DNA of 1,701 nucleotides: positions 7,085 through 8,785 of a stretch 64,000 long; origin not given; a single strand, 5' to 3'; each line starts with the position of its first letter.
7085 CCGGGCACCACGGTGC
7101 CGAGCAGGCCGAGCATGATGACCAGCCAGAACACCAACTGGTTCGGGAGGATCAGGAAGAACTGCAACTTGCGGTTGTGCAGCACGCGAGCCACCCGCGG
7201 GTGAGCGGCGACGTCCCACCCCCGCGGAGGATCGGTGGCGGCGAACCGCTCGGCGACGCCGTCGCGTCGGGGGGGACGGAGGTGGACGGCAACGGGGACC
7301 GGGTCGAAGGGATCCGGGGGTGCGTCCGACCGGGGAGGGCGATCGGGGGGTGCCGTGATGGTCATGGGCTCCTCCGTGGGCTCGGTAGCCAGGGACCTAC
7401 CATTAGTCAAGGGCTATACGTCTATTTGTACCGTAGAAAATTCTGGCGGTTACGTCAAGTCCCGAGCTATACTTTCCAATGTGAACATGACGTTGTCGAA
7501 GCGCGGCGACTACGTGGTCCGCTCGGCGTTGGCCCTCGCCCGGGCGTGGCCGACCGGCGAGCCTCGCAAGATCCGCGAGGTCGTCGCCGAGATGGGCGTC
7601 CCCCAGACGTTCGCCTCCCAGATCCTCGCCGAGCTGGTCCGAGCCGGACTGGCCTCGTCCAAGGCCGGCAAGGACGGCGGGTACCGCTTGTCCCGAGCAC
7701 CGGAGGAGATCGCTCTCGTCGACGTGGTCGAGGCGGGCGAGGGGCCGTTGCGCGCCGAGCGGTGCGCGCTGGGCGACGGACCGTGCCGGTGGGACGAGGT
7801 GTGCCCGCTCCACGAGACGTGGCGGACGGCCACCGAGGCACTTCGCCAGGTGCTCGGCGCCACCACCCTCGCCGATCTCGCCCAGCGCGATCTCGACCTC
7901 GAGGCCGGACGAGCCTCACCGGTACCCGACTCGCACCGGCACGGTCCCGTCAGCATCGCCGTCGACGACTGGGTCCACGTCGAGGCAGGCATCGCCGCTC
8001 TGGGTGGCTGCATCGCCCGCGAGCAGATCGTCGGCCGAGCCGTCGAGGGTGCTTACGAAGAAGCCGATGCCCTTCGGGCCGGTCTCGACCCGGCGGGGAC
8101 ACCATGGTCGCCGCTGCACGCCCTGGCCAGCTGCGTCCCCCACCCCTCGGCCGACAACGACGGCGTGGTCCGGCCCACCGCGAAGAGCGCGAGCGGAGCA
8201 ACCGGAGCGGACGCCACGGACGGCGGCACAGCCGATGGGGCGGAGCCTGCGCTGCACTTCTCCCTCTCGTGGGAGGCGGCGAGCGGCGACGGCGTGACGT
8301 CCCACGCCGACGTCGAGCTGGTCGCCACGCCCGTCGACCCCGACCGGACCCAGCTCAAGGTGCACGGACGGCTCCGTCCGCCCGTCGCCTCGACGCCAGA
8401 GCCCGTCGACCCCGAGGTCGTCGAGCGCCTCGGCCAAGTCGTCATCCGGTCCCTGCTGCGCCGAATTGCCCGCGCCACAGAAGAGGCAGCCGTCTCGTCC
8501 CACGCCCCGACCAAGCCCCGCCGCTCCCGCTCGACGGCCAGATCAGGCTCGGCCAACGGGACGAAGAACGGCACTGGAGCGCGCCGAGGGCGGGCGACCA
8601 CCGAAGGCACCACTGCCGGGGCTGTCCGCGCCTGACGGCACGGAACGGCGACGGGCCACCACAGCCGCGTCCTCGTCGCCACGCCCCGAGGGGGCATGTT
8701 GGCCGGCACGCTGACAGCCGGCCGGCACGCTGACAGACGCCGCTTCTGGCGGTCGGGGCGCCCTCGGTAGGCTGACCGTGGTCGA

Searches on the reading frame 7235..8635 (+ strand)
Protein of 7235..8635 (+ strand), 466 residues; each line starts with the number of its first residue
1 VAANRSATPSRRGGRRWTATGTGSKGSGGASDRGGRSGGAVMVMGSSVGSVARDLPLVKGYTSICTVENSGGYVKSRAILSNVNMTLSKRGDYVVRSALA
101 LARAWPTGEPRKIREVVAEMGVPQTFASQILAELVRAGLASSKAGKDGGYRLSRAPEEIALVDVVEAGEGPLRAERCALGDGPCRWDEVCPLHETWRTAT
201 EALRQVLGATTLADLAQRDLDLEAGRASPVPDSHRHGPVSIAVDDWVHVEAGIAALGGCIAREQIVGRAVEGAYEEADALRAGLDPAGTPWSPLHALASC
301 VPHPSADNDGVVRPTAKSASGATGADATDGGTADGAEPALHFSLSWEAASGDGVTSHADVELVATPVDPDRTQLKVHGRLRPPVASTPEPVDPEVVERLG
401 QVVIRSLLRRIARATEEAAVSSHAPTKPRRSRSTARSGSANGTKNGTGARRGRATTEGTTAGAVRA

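Call 64: search_protein_families(library=pfam, proteins=[window:7235-8635:+], max_evalue=0.0001)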
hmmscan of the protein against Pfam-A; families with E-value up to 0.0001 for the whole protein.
window:7235-8635:+ (466 aa): 1 family
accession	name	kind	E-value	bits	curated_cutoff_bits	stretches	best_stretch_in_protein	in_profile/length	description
PF02082.26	Rrf2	-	1.9e-29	102.9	30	1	87-217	1-131/132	Iron-dependent Transcriptional regulator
